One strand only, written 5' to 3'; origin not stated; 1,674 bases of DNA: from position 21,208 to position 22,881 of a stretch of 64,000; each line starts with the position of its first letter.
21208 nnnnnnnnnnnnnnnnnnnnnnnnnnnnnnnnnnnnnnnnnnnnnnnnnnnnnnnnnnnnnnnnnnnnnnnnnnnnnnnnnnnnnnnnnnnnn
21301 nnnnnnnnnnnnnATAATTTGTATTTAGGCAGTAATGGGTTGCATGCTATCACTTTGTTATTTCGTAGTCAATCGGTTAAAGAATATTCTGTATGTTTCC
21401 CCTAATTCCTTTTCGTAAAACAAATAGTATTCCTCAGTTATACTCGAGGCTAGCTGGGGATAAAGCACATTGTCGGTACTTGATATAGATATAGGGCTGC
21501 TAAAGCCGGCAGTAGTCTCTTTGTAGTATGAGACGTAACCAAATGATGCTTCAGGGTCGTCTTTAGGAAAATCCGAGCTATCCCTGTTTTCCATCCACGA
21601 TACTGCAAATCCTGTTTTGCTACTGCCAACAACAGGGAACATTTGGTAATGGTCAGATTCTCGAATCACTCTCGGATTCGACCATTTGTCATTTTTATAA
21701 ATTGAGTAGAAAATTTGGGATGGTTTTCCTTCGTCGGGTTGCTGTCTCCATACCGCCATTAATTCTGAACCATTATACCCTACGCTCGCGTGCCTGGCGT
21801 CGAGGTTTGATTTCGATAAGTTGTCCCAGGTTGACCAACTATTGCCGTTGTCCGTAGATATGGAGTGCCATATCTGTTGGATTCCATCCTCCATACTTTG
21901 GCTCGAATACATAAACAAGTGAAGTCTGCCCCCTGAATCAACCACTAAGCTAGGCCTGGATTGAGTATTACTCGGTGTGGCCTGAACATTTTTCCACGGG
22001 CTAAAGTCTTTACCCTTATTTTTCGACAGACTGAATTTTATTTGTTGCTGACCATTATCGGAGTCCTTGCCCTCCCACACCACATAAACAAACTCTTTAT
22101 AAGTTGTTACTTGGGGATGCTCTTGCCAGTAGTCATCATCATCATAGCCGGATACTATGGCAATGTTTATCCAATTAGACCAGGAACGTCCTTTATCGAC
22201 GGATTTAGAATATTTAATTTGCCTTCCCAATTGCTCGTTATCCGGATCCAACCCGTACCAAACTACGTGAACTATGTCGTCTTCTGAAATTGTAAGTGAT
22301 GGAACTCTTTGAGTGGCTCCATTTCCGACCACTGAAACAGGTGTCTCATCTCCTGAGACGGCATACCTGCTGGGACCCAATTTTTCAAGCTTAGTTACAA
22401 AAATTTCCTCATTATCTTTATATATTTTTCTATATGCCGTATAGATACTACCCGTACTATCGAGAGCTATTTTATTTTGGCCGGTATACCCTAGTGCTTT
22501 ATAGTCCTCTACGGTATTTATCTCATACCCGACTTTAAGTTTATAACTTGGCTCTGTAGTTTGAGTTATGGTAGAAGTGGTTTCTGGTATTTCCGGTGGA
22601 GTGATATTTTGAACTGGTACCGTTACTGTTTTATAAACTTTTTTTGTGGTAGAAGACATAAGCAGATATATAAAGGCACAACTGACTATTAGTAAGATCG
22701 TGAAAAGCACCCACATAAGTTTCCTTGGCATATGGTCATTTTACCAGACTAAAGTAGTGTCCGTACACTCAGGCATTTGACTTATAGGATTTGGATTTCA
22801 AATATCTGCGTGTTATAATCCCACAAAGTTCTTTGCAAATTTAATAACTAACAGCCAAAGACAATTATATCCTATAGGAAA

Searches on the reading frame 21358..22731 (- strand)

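Call 4: search_protein_families(library=pfam, proteins=[window:21358-22731:-], max_evalue=1)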
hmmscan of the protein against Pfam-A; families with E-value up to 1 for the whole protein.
window:21358-22731:- (457 aa): 3 families
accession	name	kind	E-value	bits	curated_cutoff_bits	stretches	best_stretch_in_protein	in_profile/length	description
PF13088.12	BNR_2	-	2e-07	31.1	31.4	1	216-308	4-103/277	BNR repeat-like domain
PF10794.15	DUF2606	-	0.045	13.9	25.4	1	4-48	16-60/134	Protein of unknown function (DUF2606)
PF02012.26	BNR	-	0.4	11.3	27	0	291-301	2-12/12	BNR/Asp-box repeat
